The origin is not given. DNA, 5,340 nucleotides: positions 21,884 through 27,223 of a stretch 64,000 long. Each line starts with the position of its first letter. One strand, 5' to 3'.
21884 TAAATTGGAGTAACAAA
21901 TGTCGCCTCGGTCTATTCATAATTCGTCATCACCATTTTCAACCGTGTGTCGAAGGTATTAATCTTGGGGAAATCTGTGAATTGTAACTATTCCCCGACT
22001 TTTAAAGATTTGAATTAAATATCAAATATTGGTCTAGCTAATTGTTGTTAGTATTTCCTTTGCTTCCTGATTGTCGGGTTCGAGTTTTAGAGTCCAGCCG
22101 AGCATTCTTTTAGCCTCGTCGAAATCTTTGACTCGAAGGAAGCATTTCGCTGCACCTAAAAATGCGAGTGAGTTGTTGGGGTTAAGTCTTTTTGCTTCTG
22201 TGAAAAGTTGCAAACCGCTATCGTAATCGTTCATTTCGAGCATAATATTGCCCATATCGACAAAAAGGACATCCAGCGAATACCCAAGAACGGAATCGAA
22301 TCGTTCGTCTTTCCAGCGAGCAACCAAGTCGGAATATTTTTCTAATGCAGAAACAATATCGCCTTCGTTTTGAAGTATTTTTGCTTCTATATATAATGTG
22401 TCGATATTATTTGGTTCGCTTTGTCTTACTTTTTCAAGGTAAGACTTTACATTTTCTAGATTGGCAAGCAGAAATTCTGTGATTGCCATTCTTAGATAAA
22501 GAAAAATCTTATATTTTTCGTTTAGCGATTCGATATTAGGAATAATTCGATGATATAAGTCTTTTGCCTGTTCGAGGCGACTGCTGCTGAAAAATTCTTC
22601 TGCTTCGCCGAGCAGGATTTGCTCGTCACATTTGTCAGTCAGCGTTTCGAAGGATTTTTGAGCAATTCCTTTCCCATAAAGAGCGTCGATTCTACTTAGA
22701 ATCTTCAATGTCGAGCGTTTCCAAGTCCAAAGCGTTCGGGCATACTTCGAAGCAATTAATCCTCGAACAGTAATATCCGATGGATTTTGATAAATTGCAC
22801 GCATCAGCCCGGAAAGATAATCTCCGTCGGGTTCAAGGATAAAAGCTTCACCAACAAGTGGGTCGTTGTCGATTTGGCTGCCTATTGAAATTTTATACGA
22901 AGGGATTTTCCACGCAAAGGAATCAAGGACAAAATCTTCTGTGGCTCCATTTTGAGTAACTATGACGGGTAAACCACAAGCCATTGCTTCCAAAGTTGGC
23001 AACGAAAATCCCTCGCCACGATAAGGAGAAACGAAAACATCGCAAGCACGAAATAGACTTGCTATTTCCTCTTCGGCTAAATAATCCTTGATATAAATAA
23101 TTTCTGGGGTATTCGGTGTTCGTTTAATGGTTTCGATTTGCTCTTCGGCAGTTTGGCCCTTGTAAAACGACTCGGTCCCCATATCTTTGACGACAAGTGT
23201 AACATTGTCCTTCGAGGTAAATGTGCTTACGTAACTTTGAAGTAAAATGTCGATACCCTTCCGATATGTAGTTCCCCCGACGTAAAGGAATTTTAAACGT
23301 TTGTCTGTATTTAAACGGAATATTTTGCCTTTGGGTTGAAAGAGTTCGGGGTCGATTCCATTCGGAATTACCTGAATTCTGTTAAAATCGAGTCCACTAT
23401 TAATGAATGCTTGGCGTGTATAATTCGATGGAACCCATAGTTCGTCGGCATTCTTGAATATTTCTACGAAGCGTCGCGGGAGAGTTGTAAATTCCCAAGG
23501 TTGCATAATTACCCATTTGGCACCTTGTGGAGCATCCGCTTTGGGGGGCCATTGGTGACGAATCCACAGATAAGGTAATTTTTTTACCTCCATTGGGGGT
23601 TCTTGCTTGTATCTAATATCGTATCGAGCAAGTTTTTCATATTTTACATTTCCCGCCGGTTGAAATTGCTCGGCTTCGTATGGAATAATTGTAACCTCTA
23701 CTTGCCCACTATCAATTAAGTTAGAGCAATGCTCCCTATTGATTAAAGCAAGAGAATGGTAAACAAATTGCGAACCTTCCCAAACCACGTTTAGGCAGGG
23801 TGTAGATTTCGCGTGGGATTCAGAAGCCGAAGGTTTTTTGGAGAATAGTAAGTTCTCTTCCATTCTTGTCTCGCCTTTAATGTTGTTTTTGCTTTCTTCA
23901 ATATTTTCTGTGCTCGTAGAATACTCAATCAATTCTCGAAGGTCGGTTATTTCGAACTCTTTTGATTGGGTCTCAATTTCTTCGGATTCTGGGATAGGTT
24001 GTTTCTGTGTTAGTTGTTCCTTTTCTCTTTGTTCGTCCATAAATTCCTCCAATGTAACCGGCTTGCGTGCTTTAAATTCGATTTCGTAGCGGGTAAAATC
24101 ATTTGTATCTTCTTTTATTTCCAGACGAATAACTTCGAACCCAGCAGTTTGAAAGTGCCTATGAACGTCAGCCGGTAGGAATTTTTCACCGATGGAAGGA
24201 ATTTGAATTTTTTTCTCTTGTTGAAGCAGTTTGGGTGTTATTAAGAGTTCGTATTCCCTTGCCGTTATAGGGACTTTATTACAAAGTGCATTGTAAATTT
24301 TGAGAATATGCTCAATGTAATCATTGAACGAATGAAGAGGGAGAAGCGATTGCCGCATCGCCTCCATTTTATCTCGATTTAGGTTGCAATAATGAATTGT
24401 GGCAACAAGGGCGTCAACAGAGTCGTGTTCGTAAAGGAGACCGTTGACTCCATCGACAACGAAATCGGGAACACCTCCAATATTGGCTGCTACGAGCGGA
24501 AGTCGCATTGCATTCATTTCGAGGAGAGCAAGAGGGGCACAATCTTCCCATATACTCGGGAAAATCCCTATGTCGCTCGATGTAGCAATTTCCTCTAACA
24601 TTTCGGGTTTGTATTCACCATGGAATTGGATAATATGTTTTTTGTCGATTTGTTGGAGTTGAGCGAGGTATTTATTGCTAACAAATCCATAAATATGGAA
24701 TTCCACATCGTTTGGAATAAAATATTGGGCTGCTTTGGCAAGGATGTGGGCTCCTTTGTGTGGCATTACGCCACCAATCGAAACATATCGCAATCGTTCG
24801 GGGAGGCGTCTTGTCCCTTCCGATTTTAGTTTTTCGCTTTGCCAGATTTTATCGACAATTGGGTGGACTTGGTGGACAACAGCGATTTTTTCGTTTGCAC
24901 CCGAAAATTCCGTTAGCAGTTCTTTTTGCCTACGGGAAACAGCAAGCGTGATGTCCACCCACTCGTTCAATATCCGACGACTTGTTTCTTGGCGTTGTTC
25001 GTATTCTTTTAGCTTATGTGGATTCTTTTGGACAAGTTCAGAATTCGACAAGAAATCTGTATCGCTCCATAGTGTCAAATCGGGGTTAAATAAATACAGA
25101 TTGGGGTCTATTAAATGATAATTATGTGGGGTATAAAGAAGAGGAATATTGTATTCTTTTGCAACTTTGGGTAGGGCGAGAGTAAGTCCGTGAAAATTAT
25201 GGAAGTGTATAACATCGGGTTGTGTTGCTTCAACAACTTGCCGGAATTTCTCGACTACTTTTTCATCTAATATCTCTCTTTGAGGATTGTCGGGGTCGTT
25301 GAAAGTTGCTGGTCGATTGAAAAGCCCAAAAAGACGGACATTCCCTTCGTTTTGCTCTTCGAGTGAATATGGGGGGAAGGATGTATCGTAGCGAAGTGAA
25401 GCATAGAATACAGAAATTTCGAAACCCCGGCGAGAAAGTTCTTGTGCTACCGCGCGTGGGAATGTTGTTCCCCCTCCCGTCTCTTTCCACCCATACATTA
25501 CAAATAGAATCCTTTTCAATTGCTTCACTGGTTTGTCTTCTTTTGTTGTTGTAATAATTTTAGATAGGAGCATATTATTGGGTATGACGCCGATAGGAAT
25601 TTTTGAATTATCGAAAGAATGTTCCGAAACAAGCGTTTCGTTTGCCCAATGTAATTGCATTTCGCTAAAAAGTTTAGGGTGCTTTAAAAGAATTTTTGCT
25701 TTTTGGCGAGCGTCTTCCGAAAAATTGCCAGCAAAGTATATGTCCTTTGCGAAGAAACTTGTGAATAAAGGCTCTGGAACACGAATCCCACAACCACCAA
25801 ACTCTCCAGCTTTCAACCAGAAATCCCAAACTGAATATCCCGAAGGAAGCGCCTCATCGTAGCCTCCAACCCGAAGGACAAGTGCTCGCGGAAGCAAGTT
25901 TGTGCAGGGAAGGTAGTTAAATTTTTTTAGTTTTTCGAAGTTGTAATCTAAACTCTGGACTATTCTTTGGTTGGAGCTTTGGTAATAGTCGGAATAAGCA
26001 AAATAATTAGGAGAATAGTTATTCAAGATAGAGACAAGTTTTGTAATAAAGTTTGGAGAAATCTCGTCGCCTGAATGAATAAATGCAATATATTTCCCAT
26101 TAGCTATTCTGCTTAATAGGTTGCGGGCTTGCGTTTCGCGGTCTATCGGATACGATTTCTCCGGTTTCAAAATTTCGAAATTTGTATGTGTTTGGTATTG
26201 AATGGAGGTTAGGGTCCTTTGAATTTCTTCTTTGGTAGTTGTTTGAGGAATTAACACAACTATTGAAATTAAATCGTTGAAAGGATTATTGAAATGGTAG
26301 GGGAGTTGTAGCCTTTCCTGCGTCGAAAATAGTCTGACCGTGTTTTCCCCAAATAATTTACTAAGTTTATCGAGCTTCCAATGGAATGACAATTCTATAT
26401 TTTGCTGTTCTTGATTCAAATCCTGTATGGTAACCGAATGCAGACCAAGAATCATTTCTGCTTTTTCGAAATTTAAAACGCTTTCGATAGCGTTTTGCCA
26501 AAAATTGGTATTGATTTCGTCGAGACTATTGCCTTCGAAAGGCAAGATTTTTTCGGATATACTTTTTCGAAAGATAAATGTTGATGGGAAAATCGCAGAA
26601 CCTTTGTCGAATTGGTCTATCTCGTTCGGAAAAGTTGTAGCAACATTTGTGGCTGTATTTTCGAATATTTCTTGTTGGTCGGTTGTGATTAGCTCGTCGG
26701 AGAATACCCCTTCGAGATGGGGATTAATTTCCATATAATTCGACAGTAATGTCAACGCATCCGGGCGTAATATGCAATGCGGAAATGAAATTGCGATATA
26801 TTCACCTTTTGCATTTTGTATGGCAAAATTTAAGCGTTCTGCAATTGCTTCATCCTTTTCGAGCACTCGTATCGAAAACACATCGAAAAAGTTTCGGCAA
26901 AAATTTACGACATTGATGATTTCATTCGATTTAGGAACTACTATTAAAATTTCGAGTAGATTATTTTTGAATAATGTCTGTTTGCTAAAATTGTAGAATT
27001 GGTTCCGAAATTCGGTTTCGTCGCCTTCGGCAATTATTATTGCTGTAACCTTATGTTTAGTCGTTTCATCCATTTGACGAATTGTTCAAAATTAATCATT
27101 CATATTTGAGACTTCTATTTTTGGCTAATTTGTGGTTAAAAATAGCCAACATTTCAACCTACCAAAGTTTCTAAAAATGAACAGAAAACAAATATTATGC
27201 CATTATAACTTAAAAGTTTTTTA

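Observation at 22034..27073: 1679-aa single polypeptide fusing two GT2 and two GT4 glycosyltransferase domains with a TPR tail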

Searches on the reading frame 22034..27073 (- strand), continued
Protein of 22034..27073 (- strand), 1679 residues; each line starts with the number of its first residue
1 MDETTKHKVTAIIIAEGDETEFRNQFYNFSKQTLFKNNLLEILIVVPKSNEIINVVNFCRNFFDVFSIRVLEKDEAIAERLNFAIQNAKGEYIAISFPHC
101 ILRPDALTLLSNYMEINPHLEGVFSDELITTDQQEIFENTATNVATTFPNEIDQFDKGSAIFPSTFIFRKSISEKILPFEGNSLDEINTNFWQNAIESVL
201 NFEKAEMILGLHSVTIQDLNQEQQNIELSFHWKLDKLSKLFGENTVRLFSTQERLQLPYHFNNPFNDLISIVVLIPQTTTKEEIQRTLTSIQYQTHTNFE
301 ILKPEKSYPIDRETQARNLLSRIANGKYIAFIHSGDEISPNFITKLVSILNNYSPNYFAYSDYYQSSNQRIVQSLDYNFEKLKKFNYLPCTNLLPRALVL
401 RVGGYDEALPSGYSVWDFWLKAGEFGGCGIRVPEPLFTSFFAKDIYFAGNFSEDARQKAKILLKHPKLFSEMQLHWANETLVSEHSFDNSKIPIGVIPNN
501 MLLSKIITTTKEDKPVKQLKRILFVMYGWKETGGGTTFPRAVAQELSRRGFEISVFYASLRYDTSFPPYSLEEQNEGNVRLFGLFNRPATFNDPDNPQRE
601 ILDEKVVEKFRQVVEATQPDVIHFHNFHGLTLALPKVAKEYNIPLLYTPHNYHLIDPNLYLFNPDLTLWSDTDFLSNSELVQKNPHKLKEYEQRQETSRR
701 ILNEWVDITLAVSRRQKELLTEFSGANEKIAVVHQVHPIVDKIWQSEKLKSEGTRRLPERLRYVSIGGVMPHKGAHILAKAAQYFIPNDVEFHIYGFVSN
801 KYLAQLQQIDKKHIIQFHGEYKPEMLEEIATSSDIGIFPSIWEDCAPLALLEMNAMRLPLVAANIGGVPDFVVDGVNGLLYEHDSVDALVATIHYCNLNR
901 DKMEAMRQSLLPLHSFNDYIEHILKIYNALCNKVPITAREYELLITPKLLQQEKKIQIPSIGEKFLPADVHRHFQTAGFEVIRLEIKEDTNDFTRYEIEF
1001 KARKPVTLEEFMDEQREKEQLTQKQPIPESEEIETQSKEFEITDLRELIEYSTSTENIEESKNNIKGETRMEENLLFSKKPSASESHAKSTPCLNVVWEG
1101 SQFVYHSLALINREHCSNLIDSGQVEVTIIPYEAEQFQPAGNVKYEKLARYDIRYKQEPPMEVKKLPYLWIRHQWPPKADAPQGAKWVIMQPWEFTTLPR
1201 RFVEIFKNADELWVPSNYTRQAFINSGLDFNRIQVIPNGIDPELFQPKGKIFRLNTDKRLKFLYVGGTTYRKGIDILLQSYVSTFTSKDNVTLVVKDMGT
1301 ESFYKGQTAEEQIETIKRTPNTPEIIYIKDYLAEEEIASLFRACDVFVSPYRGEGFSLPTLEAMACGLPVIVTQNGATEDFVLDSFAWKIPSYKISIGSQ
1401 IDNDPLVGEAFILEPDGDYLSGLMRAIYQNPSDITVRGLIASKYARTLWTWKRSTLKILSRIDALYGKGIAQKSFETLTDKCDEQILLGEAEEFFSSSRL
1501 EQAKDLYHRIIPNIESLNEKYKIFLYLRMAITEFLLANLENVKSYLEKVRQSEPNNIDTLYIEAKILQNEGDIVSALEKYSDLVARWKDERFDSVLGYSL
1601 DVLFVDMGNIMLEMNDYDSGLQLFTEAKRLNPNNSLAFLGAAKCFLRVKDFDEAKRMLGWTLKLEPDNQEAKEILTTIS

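Call 45: list_cluster_members(proteins=[P0001, P0012, P0014])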
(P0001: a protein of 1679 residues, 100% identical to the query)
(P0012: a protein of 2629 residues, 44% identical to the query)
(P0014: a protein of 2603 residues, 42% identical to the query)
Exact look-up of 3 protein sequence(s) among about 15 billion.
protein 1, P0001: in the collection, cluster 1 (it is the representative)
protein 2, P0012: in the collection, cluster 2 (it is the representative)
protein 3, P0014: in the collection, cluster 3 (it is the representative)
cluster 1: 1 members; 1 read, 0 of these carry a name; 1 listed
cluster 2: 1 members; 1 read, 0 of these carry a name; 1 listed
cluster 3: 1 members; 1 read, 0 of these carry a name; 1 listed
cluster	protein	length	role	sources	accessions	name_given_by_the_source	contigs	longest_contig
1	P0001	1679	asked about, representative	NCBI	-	-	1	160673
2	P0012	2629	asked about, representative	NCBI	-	-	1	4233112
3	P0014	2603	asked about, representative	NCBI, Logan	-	-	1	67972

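Call 47: find_encoding_contigs(protein=P0012, flank=10000, max_places=2)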
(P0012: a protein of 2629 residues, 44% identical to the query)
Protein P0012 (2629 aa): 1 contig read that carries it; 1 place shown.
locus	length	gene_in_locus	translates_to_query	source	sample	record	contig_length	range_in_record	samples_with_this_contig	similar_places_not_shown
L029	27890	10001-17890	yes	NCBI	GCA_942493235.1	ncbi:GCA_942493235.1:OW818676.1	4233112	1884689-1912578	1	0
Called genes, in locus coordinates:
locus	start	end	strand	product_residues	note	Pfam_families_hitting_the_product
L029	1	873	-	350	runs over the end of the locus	PF14297:Lin1244_N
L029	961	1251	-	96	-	-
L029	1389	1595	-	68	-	-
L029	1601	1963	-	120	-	-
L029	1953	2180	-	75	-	-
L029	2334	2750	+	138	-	PF07022:Phage_CI_repr (weak)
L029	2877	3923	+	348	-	PF00589:Phage_integrase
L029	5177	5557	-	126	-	-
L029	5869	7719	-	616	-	PF19289:PmbA_TldD_3rd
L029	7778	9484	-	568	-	PF19289:PmbA_TldD_3rd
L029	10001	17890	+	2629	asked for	PF05050:Methyltransf_21, PF00535:Glycos_transf_2, PF10111:Glyco_tranf_2_2, PF00535:Glycos_transf_2, PF10111:Glyco_tranf_2_2, PF13641:Glyco_tranf_2_3, PF13439:Glyco_transf_4, PF00534:Glycos_transf_1, +7 more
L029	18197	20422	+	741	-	PF19543:GH123_N (faint), PF13320:GH123_cat, PF18962:Por_Secre_tail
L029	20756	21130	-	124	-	PF04304:DUF454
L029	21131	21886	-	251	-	PF03009:GDPD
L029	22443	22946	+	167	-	PF13384:HTH_23 (weak), PF13518:HTH_28, PF13551:HTH_29, PF13565:HTH_32, PF13592:HTH_33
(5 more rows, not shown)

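Call 48: find_encoding_contigs(protein=P0014, flank=10000, max_places=2)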
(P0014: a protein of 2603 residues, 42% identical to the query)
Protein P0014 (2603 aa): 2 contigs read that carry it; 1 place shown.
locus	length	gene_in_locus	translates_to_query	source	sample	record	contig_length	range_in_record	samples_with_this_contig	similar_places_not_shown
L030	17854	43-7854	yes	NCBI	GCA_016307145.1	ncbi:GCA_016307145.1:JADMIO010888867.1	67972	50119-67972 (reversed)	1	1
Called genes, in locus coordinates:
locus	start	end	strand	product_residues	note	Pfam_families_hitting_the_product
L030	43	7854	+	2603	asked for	PF00535:Glycos_transf_2, PF10111:Glyco_tranf_2_2, PF13641:Glyco_tranf_2_3, PF14559:TPR_19, PF00535:Glycos_transf_2, PF10111:Glyco_tranf_2_2, PF13641:Glyco_tranf_2_3, PF00535:Glycos_transf_2, +21 more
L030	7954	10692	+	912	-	PF00072:Response_reg, PF00989:PAS, PF08448:PAS_4, PF13426:PAS_9, PF00989:PAS, PF08447:PAS_3, PF13426:PAS_9, PF13426:PAS_9, +8 more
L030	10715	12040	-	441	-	-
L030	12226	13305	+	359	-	PF01408:GFO_IDH_MocA, PF02894:GFO_IDH_MocA_C, PF22725:GFO_IDH_MocA_C3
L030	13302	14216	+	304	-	PF01261:AP_endonuc_2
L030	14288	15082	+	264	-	PF01791:DeoC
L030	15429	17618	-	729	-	PF01011:PQQ, PF13360:PQQ_2, PF00034:Cytochrom_C (faint), PF13442:Cytochrome_CBB3, PF01011:PQQ, PF13360:PQQ_2 (weak)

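Call 64: search_protein_families(library=padloc, proteins=[window:22034-27073:-], max_evalue=0.001)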
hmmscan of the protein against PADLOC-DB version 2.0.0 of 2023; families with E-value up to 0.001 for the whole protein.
window:22034-27073:- (1679 aa): 0 families

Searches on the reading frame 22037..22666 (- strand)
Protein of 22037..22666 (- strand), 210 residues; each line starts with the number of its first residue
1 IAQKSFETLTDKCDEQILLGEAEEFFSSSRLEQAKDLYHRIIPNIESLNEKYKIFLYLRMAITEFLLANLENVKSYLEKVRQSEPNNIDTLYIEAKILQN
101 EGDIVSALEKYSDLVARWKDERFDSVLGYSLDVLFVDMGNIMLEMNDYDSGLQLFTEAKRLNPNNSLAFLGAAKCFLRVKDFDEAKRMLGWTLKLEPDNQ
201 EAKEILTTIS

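Call 6: search_protein_families(library=pfam, proteins=[window:22037-22666:-], max_evalue=1)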
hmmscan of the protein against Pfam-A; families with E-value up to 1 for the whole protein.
seq(210 aa): 21 families
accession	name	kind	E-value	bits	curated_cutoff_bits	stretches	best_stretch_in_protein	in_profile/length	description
PF14559.12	TPR_19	-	1e-11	45.4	25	1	143-206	2-65/68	Tetratricopeptide repeat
PF07719.23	TPR_2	-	2.5e-09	37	27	1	137-165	6-34/34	Tetratricopeptide repeat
PF13428.12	TPR_14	-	5.7e-09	36.2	23.5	2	170-204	5-39/44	Tetratricopeptide repeat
PF00515.34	TPR_1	-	5.3e-08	32.8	27.8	1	138-165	7-34/34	Tetratricopeptide repeat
PF23914.1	TPR_CcmH_CycH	-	6.1e-08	33.1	42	1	138-206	56-127/158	Cytochrome c-type biogenesis protein H TPR domain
PF12895.13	ANAPC3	-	1e-07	32.5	27.2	2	140-191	31-81/82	Anaphase-promoting complex, cyclosome, subunit 3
PF13174.12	TPR_6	-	2.5e-07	31.3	26.3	0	168-189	2-23/33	Tetratricopeptide repeat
PF25062.1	ARM_TT21_N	-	1.2e-06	28.8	40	2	11-118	96-198/222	Tetratricopeptide repeat protein 21 N-terminal ARM repeat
PF13432.12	TPR_16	-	1.4e-05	25.9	32.7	1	138-185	3-50/65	Tetratricopeptide repeat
PF13431.12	TPR_17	-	3.7e-05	24.1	24.4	1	155-186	2-33/34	Tetratricopeptide repeat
PF14853.12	Fis1_TPR_C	-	4.6e-05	24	25.3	1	178-209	13-44/53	Fis1 C-terminal tetratricopeptide repeat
PF13424.12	TPR_12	-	0.00064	20.3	30.1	1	136-194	7-73/77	Tetratricopeptide repeat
PF13181.12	TPR_8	-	0.0028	18.2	25.7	0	138-165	7-34/34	Tetratricopeptide repeat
PF09976.15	TPR_21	-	0.0044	17.2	25.5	0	19-132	80-189/193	Tetratricopeptide repeat-like domain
PF25063.1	ARM_TT21_C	-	0.0085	16.4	35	1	147-204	36-93/209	Tetratricopeptide repeat protein 21 C-terminal ARM domain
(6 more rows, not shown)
